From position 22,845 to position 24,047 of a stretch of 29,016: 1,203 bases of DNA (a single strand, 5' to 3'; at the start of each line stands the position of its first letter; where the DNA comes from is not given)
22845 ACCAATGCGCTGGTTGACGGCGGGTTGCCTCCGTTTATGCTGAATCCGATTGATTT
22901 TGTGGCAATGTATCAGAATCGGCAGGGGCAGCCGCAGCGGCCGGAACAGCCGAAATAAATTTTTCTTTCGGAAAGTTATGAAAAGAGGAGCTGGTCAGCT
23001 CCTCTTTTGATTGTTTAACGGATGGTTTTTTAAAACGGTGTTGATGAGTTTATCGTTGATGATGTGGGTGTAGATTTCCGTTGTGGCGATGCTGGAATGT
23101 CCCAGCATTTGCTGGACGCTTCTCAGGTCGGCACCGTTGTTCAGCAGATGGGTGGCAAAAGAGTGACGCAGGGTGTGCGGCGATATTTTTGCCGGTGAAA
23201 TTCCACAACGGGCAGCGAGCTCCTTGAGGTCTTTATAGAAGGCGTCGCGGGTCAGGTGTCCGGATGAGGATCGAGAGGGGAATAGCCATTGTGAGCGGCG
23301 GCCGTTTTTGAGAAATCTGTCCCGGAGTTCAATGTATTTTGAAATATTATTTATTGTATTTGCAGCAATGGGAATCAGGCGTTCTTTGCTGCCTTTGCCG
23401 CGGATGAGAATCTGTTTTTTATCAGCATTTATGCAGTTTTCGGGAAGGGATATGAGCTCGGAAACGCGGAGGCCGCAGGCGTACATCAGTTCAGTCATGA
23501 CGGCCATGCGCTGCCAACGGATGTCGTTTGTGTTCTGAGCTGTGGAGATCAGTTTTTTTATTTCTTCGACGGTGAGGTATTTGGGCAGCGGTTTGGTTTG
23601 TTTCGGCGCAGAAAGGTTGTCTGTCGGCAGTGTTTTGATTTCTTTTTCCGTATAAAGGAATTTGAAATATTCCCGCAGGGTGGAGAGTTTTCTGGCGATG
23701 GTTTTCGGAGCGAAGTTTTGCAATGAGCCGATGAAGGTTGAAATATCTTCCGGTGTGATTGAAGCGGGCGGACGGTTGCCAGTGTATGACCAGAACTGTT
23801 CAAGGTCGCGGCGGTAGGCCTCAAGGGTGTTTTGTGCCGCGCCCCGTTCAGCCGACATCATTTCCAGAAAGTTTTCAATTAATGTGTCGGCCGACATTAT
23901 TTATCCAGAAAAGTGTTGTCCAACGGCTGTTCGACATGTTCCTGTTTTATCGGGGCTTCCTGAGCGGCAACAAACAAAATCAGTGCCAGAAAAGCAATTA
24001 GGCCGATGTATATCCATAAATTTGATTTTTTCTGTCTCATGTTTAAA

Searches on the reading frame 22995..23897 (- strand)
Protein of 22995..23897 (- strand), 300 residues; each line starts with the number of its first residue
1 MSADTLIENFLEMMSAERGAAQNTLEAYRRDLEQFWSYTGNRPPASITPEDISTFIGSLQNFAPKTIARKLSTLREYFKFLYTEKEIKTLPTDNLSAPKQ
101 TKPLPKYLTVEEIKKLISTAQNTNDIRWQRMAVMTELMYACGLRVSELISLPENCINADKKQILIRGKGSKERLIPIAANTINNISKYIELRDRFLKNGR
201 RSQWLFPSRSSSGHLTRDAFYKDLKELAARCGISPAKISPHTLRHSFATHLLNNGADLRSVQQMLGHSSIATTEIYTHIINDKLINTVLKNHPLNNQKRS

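Call 68: search_protein_families(library=pfam, proteins=[window:22995-23897:-], max_evalue=0.001)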
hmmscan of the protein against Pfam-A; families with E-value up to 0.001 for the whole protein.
window:22995-23897:- (300 aa): 3 families
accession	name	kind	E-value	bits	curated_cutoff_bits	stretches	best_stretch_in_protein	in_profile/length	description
PF00589.27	Phage_integrase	-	6.3e-45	153.5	27.1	1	106-279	1-168/172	Phage integrase family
PF02899.23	Phage_int_SAM_1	-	6e-18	65.3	22.3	1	7-85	1-83/83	Phage integrase, N-terminal SAM-like domain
PF13495.12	Phage_int_SAM_4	-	1.5e-10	41.7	27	1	6-80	1-77/85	Phage integrase, N-terminal SAM-like domain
